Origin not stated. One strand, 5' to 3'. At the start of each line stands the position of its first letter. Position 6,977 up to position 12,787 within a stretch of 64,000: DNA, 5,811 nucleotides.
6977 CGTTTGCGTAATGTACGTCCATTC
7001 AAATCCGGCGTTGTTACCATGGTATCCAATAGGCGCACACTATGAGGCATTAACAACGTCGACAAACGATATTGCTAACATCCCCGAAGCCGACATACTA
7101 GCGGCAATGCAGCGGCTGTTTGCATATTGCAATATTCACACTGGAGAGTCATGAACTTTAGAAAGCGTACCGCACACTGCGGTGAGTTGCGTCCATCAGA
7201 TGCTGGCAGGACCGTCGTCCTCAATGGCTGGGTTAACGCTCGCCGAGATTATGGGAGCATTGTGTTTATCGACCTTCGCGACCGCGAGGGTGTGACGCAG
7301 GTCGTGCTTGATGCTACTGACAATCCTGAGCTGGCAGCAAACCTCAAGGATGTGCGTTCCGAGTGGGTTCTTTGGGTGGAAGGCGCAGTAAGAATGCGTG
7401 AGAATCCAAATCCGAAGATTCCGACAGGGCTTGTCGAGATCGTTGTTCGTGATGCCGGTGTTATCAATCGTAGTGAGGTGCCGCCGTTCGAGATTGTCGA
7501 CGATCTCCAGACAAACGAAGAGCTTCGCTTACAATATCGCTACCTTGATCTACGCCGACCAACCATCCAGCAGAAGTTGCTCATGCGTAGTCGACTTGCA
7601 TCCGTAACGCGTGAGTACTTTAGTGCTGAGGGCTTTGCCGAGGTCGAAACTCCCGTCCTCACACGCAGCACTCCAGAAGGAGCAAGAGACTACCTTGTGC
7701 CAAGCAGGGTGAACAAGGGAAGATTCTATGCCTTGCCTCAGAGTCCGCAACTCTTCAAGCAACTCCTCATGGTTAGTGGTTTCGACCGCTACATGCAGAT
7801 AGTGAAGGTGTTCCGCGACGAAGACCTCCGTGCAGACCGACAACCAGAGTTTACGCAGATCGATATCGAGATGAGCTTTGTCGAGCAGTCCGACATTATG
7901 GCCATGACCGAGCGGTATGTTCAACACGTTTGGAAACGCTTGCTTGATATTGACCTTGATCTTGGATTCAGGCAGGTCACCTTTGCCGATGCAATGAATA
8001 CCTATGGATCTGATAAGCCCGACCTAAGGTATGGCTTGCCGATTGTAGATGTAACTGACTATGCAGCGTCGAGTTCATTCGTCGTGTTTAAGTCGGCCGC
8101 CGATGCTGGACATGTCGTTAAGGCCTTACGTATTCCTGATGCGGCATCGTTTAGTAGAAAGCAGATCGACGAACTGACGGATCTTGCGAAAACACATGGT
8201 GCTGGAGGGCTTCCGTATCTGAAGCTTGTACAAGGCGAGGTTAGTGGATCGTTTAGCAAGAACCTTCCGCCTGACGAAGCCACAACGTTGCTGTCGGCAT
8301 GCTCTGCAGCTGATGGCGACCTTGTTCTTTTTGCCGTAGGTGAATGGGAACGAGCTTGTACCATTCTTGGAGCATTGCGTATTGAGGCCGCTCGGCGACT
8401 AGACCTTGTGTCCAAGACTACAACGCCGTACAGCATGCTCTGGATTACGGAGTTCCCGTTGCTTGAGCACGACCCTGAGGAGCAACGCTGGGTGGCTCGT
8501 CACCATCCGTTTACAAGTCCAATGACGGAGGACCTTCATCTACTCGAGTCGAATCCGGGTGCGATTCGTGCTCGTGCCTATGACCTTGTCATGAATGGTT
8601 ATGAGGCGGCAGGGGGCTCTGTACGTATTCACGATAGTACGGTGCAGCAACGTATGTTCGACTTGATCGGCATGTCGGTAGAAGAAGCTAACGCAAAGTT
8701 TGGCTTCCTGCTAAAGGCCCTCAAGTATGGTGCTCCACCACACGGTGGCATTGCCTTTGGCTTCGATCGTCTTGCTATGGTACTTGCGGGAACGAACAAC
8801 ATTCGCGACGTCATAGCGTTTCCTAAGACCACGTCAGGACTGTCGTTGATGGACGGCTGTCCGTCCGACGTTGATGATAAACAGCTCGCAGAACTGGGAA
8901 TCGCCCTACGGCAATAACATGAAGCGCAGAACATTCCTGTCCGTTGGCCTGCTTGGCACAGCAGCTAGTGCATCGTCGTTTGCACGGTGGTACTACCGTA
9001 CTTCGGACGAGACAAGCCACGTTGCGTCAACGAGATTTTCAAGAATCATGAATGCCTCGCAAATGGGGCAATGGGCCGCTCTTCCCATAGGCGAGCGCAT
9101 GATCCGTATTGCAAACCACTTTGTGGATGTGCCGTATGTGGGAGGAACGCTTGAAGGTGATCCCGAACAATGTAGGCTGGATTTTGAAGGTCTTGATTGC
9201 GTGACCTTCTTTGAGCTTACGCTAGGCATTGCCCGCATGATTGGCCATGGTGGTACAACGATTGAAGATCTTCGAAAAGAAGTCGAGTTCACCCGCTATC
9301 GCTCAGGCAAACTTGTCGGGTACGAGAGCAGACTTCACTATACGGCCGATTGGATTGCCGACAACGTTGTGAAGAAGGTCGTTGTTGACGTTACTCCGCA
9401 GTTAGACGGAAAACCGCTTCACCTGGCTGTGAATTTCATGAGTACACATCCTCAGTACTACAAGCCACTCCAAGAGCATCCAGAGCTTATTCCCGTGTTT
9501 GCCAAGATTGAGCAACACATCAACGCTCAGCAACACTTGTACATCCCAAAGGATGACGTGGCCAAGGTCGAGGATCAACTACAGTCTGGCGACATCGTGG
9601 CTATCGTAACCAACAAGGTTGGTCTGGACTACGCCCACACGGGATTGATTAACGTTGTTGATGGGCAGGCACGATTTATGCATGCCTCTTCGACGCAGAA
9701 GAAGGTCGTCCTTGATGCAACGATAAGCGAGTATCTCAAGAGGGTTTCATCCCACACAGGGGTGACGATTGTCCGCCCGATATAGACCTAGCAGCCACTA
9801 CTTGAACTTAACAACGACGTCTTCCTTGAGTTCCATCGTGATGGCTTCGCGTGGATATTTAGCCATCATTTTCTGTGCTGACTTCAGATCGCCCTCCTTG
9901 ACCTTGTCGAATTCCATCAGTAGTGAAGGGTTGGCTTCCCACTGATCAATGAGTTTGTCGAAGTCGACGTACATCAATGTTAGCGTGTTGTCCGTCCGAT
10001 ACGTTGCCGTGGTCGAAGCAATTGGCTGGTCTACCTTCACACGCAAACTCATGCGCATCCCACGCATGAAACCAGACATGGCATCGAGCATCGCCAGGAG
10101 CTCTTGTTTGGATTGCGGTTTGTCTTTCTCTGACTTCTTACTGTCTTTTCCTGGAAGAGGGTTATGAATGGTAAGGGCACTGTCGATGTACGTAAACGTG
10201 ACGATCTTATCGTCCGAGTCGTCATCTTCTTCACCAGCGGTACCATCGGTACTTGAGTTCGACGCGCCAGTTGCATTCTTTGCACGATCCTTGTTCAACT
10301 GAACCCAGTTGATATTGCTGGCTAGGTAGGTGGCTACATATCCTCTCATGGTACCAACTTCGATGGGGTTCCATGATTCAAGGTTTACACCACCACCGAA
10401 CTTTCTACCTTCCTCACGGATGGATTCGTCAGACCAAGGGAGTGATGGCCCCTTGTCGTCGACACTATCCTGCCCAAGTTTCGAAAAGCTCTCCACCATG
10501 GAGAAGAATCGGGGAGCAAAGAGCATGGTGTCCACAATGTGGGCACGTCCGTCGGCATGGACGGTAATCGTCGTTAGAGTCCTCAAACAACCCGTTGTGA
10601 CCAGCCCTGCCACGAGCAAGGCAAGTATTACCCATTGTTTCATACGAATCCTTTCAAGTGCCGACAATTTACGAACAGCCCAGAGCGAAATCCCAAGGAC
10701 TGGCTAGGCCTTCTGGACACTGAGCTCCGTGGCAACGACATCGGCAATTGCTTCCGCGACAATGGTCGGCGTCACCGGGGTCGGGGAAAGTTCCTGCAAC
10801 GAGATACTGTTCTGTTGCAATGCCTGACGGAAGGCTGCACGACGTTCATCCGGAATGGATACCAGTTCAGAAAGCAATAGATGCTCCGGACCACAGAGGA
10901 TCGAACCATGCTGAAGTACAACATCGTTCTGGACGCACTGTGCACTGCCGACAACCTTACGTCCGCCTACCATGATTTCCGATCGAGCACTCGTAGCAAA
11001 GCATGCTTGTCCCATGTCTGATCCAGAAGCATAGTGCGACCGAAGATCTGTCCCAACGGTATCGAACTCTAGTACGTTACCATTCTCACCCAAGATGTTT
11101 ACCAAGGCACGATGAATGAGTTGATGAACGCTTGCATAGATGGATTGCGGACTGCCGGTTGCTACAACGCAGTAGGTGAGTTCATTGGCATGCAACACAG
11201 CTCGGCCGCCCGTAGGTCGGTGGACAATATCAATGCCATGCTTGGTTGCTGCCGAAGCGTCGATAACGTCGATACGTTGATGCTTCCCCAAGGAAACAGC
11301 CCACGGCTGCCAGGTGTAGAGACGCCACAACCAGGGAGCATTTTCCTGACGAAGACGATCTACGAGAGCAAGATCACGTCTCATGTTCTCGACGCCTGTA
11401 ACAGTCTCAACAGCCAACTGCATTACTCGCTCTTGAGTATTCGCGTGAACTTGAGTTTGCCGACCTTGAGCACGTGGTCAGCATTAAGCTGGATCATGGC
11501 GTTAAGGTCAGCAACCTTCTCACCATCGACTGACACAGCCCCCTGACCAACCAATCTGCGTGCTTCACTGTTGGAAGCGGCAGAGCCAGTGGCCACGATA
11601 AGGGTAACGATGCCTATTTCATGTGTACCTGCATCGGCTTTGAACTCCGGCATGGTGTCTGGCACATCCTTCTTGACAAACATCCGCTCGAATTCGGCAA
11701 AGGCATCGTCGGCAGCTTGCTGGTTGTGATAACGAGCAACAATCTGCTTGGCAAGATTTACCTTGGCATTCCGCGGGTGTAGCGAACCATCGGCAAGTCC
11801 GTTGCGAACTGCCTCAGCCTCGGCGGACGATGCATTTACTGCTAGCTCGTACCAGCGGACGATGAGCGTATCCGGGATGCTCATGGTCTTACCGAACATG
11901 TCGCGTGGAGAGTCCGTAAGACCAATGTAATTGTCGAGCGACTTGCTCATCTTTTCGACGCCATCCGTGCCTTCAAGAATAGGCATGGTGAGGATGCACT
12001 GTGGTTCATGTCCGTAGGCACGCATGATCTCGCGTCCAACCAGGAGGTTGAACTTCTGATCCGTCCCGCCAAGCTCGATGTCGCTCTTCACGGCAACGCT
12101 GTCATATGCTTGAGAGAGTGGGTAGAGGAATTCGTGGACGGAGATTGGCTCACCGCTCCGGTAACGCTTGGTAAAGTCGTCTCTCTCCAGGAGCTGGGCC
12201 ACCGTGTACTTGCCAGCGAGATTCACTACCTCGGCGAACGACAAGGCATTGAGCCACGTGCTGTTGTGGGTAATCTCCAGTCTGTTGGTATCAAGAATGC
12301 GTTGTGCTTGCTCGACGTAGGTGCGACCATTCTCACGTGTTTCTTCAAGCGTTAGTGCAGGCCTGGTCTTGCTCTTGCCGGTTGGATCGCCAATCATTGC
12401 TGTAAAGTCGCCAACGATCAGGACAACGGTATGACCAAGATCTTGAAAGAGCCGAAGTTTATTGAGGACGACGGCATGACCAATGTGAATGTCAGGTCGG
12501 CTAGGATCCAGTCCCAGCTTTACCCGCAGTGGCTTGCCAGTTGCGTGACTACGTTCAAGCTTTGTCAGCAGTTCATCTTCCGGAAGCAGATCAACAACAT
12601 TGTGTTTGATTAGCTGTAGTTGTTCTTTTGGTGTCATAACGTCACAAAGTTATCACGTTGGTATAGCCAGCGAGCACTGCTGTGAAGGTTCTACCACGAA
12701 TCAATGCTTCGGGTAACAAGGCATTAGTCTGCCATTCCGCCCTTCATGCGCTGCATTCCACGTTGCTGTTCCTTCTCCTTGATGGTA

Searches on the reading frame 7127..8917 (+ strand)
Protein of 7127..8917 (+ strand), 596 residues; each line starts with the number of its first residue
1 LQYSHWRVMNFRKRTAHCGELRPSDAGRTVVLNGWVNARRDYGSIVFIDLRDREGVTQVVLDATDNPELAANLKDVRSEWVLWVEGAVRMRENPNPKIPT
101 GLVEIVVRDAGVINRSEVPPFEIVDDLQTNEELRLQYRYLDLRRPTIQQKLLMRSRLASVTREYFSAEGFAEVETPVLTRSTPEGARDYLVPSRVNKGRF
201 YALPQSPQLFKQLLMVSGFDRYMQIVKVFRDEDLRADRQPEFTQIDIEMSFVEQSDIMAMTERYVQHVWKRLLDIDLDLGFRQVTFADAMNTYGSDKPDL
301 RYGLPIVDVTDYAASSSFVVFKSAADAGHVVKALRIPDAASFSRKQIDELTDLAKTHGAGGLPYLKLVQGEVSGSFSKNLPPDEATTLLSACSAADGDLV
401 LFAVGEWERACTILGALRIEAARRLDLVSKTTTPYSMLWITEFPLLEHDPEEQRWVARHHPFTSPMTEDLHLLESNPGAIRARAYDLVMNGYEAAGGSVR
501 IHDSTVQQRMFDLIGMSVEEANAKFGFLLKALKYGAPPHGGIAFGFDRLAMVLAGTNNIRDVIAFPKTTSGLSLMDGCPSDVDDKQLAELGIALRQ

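Call 75: search_protein_families(library=pfam, proteins=[window:7127-8917:+], max_evalue=0.00001)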
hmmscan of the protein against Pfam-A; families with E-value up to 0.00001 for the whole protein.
window:7127-8917:+ (596 aa): 3 families
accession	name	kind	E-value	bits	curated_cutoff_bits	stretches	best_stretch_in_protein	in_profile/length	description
PF00152.25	tRNA-synt_2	-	9.4e-119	396.5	25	1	130-568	1-307/308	tRNA synthetases class II (D, K and N)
PF02938.19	GAD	-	1.5e-22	80.1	23.4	1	321-414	1-95/95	GAD domain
PF01336.31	tRNA_anti-codon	-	5.4e-11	42.7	27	1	30-109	1-71/75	OB-fold nucleic acid binding domain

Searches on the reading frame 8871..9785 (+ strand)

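Call 75: search_protein_families(library=pfam, proteins=[window:8871-9785:+], max_evalue=0.00001)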
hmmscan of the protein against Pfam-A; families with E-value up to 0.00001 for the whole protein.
window:8871-9785:+ (304 aa): 1 family
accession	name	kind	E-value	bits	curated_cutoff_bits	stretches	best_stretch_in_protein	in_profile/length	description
PF07313.18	AmiA-like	-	1e-43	149.6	27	1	80-292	2-199/202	N-acetylmuramoyl-L-alanine amidase-like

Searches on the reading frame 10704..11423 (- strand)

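Call 75: search_protein_families(library=pfam, proteins=[window:10704-11423:-], max_evalue=0.00001)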
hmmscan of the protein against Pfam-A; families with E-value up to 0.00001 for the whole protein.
window:10704-11423:- (239 aa): 2 families
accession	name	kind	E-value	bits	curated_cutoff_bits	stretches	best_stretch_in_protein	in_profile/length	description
PF21948.1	LplA-B_cat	-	8.3e-26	91.6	27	1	12-228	4-197/200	Lipoyl protein ligase A/B catalytic domain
PF03099.24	BPL_LplA_LipB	-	1.1e-12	48.5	21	1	56-178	18-131/133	Biotin/lipoate A/B protein ligase family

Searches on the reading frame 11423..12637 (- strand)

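Call 75: search_protein_families(library=pfam, proteins=[window:11423-12637:-], max_evalue=0.00001)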
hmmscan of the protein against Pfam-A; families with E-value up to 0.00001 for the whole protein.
window:11423-12637:- (404 aa): 2 families
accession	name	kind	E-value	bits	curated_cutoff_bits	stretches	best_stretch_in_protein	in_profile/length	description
PF00579.31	tRNA-synt_1b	-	4e-72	243.5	21.1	1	35-320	4-291/292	tRNA synthetases class I (W and Y)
PF22421.1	SYY_C-terminal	-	5.2e-10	39.5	27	1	327-385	7-63/83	Tyrosine--tRNA ligase SYY-like C-terminal domain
